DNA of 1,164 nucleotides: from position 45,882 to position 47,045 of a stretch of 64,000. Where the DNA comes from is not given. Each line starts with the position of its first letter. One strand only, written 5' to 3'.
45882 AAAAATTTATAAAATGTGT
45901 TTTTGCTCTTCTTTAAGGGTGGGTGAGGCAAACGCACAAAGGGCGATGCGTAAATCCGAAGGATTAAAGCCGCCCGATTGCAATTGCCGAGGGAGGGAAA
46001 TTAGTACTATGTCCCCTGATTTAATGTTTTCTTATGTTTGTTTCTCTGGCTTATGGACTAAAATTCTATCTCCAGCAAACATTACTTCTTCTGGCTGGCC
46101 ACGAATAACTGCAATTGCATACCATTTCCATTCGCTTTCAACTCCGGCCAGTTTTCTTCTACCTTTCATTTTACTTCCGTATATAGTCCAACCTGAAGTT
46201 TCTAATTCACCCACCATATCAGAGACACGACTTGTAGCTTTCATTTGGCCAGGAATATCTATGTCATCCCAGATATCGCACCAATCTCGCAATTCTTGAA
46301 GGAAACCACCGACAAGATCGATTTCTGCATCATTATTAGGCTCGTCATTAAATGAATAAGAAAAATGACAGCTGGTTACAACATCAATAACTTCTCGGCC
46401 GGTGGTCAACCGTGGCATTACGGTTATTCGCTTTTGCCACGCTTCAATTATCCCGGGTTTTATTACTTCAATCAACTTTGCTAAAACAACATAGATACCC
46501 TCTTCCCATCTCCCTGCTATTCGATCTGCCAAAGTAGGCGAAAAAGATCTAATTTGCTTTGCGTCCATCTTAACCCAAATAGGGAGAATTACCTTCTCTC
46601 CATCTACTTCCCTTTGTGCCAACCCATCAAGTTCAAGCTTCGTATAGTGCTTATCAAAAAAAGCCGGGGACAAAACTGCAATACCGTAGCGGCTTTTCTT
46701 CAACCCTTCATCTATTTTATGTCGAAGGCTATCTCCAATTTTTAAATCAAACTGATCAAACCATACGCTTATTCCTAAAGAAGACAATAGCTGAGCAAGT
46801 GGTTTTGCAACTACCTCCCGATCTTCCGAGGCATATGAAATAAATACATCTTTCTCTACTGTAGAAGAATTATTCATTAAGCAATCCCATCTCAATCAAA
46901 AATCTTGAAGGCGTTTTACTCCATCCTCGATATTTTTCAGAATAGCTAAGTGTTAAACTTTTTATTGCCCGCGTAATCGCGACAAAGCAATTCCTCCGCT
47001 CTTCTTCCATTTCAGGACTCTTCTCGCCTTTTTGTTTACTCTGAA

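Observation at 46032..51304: Gabija-like gajA-gajB pair co-transcribed with a TIR-domain gene and preceded by a HEPN-like gene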

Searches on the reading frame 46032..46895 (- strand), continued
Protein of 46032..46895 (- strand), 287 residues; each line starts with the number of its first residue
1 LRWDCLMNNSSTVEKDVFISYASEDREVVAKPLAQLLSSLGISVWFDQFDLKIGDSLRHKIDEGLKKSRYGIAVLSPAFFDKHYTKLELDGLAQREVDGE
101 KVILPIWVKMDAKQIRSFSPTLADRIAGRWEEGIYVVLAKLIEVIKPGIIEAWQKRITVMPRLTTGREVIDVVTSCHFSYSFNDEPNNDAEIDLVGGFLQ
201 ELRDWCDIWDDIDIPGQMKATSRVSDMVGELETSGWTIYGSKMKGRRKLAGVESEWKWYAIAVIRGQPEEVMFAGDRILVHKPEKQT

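Call 104: fold_search(model_id=the predicted structure, library=viral)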
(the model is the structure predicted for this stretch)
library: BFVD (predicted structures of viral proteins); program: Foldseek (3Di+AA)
matches with E <= 10: 822; with E <= 0.001: 3
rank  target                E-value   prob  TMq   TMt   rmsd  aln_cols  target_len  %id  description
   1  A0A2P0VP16            1.0e-05  1.00  0.37  0.12  18.9       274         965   12  TIR/WD40 domain-containing protein [Tetraselmis virus 1]
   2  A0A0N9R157            5.3e-04  1.00  0.28  0.31   4.6       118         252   20  Toll-like receptor [Chrysochromulina ericina virus CeV-01B]
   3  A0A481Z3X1            6.0e-04  1.00  0.33  0.50   5.2       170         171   12  Nucleoside 2-deoxyribosyltransferase like protein [Pithovirus LCPAC104]
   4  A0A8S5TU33            2.2e-03  0.97  0.30  0.24  18.2       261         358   11  Deoxyribosyltransferase [Siphoviridae sp. ctYcY12]
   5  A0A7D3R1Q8            1.7e-02  0.44  0.22  0.21  13.5       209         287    9  Uncharacterized protein [Fadolivirus FV1/VV64]
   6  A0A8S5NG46            3.2e-02  0.97  0.24  0.35   3.4        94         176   17  N-deoxyribosyltransferase [Siphoviridae sp. ct0UA44]
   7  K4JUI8                5.4e-02  0.84  0.23  0.46   9.1       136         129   11  (no name in the UniProt tables at hand)
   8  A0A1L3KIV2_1          5.4e-02  0.82  0.26  0.06   6.6       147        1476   12  (no name in the UniProt tables at hand)
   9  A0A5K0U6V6            7.3e-02  0.95  0.25  0.39   8.2       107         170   10  Nucleoside 2-deoxyribosyltransferase [Yasminevirus sp. GU-2018]
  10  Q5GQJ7                7.3e-02  0.13  0.11  0.06  17.2       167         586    8  Hypothetical-Protein / belonging to T4-LIKE GC: 841 [Synechococcus phage S-PM2]
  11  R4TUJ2                7.8e-02  0.51  0.24  0.23  12.7       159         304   11  (no name in the UniProt tables at hand)
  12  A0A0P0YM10            7.8e-02  0.20  0.22  0.23  17.1       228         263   12  (no name in the UniProt tables at hand)
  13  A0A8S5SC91            8.3e-02  0.25  0.09  0.16   9.1        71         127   14  Single strand binding protein [Siphoviridae sp. ctqBc4]
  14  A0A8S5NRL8            8.8e-02  0.66  0.25  0.30   8.0       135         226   11  Replicative helicase [Myoviridae sp. cteaT5]
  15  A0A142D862            1.5e-01  0.03  0.10  0.10  24.2       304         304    6  Maturation (Fragment) [Leviviridae sp.]
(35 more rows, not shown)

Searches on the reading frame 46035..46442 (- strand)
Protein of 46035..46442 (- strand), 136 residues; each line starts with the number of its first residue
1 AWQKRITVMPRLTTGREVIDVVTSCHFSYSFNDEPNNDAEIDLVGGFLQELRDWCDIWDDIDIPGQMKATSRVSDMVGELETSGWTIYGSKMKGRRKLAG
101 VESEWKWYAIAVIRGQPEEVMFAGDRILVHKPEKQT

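Call 52: search_solved_structures(query=A3, max_evalue=10)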
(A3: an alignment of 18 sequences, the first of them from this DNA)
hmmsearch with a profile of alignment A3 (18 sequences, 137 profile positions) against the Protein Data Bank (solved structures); distinct sequences matched with E-value up to 10: 3.
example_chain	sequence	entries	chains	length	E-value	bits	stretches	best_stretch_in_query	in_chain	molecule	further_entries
7ebc_A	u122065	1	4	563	0.42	13.5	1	47-102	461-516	Isocitrate lyase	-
1wve_A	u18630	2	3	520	1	12.2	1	42-98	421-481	4-cresol dehydrogenase [hydroxylating] flavoprotein subunit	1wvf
1dii_A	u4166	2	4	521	1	12.2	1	42-98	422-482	P-CRESOL METHYLHYDROXYLASE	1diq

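Call 53: search_protein_families(library=pfam, alignment_id=A3, max_evalue=1)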
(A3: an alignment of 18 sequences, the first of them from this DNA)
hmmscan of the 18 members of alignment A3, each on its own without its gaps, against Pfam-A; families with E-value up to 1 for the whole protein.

A. member 1, seq(136 aa): 0 families

B. families by the number of members that match (of 18 scanned): 10 families
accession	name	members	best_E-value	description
PF13791.11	Sigma_reg_C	2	0.13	Sigma factor regulator C-terminal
PF25744.1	T4_Y13H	1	0.017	Bacteriophage T4 Y13H protein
PF08699.15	ArgoL1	1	0.034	Argonaute linker 1 domain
PF18842.6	LPD26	1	0.061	Large polyvalent protein associated domain 26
PF18151.6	DUF5601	1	0.079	Domain of unknown function (DUF5601)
PF22560.2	GMT-wHTH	1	0.081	GMT-like wHTH domain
PF13463.12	HTH_27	1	0.1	Winged helix DNA-binding domain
PF08440.15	Poty_PP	1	0.18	Potyviridae polyprotein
PF05137.18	PilN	1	0.18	Fimbrial assembly protein (PilN)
PF14814.11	UB2H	1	0.2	Bifunctional transglycosylase second domain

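Call 68: search_protein_representatives(protein=window:46035-46442:-)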
Query: 136 residues. Proteins with E-value up to 0.001 (for the whole library): 356; up to 1e-10: 40; up to 1e-30: 2. The best 150 are listed.
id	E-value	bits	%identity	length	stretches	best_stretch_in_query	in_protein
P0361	7.7e-47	174.8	60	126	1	13-132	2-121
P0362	1.6e-33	131.7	44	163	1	7-130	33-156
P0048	1.5e-30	122.1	40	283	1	6-131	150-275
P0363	7.8e-26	106.7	38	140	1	6-132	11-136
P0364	7.5e-21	90.6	36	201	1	5-133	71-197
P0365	1.2e-18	83.4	48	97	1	50-133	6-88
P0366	1.9e-18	82.8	62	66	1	67-129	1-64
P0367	2.3e-18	82.5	61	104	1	3-63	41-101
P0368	1.0e-17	80.4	36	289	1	9-132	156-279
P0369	5.2e-17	78.2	37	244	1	8-133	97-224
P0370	2.5e-16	75.9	35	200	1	7-100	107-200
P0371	7.3e-15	71.2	34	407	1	7-131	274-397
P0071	7.4e-14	67.9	58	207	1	8-60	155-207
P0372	8.2e-14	67.8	29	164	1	9-120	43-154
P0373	9.7e-14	67.5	31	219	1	7-99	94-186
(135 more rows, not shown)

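Call 73: search_protein_families(library=pfam, alignment_id=A5, max_evalue=0.001)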
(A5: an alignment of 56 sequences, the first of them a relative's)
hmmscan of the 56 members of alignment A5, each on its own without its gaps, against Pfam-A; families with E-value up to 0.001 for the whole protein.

A. member 1, P0364 (201 aa): 0 families

B. families by the number of members that match (of 56 scanned): 14 families
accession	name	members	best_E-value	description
PF01381.28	HTH_3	21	5.3e-14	Helix-turn-helix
PF13560.12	HTH_31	21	1.2e-10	Helix-turn-helix domain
PF13391.12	HNH_2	20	9.9e-08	HNH endonuclease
PF13443.12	HTH_26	19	1.5e-09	Cro/C1-type HTH DNA-binding domain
PF12844.13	HTH_19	10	4.7e-07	Helix-turn-helix domain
PF13676.11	TIR_2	5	1.3e-20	TIR domain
PF01582.25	TIR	4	7e-10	TIR domain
PF13413.12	HTH_25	4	7.4e-06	Helix-turn-helix domain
PF13384.12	HTH_23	2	5e-05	Homeodomain-like domain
PF04326.19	SLFN_AlbA_2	1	1.2e-21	Schlafen, AlbA_2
PF10711.15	DUF2513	1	1.3e-06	Hypothetical protein (DUF2513)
PF20432.4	Xre-like-HTH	1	2.4e-05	Antitoxin Xre-like helix-turn-helix domain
PF13518.12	HTH_28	1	0.00027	Helix-turn-helix domain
PF13542.12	HTH_Tnp_ISL3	1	0.00036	Helix-turn-helix domain of transposase family ISL3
